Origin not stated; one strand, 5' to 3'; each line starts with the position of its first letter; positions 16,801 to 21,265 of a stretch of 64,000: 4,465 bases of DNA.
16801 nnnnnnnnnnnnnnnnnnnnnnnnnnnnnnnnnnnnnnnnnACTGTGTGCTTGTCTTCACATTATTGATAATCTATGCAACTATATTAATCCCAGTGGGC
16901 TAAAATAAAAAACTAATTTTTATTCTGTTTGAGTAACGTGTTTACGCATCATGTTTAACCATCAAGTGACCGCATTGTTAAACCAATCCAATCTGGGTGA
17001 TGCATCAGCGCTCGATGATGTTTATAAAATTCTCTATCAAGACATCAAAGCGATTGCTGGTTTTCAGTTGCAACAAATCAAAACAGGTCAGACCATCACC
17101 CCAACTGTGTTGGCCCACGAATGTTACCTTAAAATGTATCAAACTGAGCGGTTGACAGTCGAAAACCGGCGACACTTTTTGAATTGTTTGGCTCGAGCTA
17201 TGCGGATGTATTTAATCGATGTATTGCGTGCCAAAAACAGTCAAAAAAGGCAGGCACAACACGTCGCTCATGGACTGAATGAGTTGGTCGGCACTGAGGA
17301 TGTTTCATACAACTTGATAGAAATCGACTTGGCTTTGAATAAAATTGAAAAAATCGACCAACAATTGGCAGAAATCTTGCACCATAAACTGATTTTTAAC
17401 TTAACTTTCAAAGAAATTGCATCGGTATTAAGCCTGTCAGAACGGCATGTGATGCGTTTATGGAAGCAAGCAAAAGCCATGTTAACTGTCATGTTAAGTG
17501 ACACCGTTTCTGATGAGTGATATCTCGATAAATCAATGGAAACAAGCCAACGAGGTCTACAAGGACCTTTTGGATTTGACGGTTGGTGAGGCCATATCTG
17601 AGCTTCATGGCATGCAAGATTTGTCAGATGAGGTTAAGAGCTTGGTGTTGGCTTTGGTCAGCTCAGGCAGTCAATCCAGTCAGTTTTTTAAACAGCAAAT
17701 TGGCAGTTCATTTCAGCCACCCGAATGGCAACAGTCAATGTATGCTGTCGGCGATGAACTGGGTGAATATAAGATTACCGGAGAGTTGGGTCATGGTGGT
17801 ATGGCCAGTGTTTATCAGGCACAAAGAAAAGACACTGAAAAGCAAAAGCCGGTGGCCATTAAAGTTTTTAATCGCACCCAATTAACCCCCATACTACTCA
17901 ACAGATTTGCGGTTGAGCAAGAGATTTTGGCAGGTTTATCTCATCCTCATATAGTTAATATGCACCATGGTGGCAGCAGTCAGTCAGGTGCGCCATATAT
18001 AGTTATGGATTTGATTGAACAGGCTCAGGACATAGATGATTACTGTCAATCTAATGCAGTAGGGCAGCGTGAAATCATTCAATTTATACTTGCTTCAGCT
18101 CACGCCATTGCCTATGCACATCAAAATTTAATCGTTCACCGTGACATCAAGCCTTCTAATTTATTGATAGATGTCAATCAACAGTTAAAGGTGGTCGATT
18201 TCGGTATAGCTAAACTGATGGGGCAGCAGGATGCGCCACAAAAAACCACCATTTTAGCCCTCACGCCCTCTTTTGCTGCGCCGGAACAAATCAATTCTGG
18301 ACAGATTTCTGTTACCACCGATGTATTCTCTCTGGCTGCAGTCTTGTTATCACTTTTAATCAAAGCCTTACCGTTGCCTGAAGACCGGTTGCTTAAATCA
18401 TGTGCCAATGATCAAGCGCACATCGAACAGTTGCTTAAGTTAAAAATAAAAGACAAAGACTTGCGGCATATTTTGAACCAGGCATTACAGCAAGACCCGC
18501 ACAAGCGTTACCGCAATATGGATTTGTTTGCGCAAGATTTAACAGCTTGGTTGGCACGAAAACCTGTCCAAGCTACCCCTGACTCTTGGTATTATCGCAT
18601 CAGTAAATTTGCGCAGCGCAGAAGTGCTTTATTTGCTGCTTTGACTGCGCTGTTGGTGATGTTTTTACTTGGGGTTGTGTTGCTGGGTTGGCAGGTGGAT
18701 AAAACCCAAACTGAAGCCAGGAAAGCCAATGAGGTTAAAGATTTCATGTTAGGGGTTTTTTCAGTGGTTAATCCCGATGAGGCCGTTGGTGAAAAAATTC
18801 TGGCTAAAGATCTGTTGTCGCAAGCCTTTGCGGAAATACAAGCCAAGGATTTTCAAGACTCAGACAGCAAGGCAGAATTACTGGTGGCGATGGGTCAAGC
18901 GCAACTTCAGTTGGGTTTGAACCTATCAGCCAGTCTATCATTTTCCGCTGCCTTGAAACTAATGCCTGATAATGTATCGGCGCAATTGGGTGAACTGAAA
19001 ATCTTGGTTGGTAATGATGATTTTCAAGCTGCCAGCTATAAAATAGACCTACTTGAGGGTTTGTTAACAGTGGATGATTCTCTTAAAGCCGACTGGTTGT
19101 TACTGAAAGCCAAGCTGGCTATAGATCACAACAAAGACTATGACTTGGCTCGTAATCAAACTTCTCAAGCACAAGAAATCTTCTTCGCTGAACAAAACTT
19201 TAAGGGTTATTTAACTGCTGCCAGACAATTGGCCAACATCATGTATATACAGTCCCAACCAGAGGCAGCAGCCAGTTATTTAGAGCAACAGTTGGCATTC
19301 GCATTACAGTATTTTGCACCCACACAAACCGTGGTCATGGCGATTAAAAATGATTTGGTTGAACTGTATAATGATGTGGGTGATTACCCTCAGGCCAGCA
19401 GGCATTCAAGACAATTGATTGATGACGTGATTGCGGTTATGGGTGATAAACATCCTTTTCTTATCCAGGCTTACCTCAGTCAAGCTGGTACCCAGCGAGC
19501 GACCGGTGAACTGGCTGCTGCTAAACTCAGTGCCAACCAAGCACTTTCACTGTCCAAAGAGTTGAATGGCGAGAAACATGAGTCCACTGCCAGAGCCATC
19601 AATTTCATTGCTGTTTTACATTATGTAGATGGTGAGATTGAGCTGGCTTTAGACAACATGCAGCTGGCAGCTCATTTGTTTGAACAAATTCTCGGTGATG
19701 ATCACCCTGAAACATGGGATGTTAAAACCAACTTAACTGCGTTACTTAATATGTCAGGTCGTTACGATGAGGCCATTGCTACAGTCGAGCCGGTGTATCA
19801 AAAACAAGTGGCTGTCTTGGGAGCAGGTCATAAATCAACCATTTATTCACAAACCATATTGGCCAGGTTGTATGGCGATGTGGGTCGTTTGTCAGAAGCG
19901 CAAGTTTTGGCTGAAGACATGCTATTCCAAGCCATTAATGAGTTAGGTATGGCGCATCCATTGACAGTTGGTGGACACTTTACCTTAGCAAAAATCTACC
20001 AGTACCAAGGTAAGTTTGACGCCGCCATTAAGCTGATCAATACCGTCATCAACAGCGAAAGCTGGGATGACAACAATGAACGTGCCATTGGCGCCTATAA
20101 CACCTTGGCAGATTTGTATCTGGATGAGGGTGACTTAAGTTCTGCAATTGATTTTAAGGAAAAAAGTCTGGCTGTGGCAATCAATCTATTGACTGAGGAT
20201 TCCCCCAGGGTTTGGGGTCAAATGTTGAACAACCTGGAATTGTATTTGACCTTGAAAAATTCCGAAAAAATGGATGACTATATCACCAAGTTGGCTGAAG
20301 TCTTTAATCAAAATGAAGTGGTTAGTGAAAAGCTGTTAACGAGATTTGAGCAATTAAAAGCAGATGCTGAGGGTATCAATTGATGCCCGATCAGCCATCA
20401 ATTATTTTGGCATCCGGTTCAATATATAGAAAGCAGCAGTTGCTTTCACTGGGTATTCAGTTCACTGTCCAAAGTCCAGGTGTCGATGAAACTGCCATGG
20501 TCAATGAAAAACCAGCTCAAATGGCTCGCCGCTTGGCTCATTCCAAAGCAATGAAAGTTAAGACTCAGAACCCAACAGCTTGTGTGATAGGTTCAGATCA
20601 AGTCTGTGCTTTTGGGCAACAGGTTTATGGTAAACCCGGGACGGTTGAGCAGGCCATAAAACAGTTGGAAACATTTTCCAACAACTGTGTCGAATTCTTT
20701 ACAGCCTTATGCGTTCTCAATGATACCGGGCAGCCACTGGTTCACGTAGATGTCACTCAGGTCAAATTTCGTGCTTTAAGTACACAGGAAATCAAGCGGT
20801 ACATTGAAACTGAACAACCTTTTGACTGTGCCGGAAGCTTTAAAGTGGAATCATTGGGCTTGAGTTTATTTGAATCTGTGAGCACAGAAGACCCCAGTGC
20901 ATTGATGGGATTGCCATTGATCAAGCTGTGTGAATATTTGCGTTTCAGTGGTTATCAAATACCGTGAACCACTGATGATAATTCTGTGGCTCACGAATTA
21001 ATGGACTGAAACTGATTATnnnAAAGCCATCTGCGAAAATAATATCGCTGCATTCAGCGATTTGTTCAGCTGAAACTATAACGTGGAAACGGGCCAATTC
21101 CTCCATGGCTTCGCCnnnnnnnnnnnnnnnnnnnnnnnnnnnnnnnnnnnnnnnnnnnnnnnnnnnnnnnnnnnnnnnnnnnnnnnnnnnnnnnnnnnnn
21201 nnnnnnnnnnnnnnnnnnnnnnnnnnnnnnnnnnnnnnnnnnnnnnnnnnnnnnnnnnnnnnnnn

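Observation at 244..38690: Shared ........(E) tail on otherwise unrelated exported proteins: candidate sorting or anchoring signal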

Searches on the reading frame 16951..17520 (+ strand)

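Call 13: search_protein_families(library=pfam, proteins=[window:16951-17520:+], max_evalue=0.001)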
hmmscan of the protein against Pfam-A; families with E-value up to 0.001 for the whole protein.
window:16951-17520:+ (189 aa): 2 families
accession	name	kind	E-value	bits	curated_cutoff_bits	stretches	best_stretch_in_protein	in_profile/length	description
PF07638.17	Sigma70_ECF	-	3.4e-31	109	21.1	1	4-182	2-183/185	ECF sigma factor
PF08281.18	Sigma70_r4_2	-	0.00075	19.5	25.7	0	130-178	6-54/54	Sigma-70, region 4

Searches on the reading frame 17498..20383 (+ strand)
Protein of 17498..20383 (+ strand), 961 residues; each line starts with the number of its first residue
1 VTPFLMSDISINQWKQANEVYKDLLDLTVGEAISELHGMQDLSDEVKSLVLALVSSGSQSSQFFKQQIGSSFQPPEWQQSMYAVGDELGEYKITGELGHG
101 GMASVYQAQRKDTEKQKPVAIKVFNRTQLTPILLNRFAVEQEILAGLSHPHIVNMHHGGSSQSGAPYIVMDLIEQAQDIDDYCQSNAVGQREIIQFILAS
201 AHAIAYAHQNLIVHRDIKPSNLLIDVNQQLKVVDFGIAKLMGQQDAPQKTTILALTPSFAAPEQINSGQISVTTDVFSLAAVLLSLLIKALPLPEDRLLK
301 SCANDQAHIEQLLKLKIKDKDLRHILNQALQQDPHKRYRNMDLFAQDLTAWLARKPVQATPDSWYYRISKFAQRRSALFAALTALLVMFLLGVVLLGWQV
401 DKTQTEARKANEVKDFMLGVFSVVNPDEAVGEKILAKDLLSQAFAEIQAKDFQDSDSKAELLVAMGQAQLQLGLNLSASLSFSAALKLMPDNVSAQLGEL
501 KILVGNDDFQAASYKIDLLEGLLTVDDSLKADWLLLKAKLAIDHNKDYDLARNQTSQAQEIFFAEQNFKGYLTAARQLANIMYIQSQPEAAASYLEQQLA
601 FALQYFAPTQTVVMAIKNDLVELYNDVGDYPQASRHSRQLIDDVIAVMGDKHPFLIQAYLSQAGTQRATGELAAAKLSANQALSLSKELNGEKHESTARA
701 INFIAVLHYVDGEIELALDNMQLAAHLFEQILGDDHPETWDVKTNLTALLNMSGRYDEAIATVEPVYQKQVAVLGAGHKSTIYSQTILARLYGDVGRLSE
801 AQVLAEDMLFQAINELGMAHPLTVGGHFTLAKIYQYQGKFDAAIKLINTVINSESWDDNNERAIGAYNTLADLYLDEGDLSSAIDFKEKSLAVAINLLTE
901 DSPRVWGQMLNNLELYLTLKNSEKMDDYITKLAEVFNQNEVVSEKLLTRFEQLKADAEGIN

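Call 13: search_protein_families(library=pfam, proteins=[window:17498-20383:+], max_evalue=0.001)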
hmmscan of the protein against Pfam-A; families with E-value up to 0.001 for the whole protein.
window:17498-20383:+ (961 aa): 18 families
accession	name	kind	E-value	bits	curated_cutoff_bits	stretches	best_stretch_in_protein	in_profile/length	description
PF00069.31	Pkinase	-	8.7e-44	150.3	31.7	1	91-345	1-259/263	Protein kinase domain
PF07714.23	PK_Tyr_Ser-Thr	-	1.4e-32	113.5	23.1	1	93-339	3-250/258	Protein tyrosine and serine/threonine kinase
PF13424.12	TPR_12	-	2.3e-27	95.4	30.1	4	697-762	2-67/77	Tetratricopeptide repeat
PF13374.12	TPR_10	-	1e-17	63.9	27.5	0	697-738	1-42/42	Tetratricopeptide repeat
PF17874.7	TPR_MalT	-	7.4e-11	42.3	45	2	786-907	5-122/336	MalT-like TPR region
PF13432.12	TPR_16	-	1.1e-07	32.6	32.7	0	829-886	2-53/65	Tetratricopeptide repeat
PF07719.23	TPR_2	-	1.3e-07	31.6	27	0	826-850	3-27/34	Tetratricopeptide repeat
PF24885.1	TPR_NPHP3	-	2.6e-07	30.7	100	1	781-846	140-205/239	Nephrocystin-3 TPR domain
PF13181.12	TPR_8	-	1.6e-06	28.2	25.7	0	866-891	3-28/34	Tetratricopeptide repeat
PF06293.20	Kdo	-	3.1e-05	23.9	21.3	1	146-240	72-171/207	Lipopolysaccharide kinase (Kdo/WaaP) family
PF03109.22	ABC1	-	4.2e-05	23.3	22.9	1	168-244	145-220/244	ABC1 atypical kinase-like domain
PF13176.12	TPR_7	-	0.00041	20.7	27.9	0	830-849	5-24/36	Tetratricopeptide repeat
PF00515.34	TPR_1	-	0.00059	20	27.8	0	827-848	4-25/34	Tetratricopeptide repeat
PF01636.29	APH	-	0.00066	20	23.2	0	190-239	143-198/239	Phosphotransferase enzyme family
PF07721.20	TPR_4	-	0.00074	20.3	27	0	785-806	4-25/26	Tetratricopeptide repeat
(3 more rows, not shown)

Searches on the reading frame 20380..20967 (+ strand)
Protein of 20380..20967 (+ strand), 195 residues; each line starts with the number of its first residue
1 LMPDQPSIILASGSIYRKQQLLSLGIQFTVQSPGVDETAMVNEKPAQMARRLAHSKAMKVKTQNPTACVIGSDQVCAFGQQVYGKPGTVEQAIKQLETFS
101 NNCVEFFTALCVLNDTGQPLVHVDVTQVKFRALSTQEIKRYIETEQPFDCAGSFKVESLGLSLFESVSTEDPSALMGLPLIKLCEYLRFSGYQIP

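Call 13: search_protein_families(library=pfam, proteins=[window:20380-20967:+], max_evalue=0.001)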
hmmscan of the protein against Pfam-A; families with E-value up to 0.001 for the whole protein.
window:20380-20967:+ (195 aa): 1 family
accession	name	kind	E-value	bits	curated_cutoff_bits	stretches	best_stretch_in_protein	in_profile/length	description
PF02545.19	Maf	-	1.2e-50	172.2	27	1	8-188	2-185/187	Maf-like protein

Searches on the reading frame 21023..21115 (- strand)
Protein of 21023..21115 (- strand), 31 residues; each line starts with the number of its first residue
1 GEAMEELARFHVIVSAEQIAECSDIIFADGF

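Call 26: search_protein_families(library=ncbifam, proteins=[window:21023-21115:-], max_evalue=10)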
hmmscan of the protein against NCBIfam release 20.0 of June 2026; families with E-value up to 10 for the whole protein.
seq(31 aa): 0 families
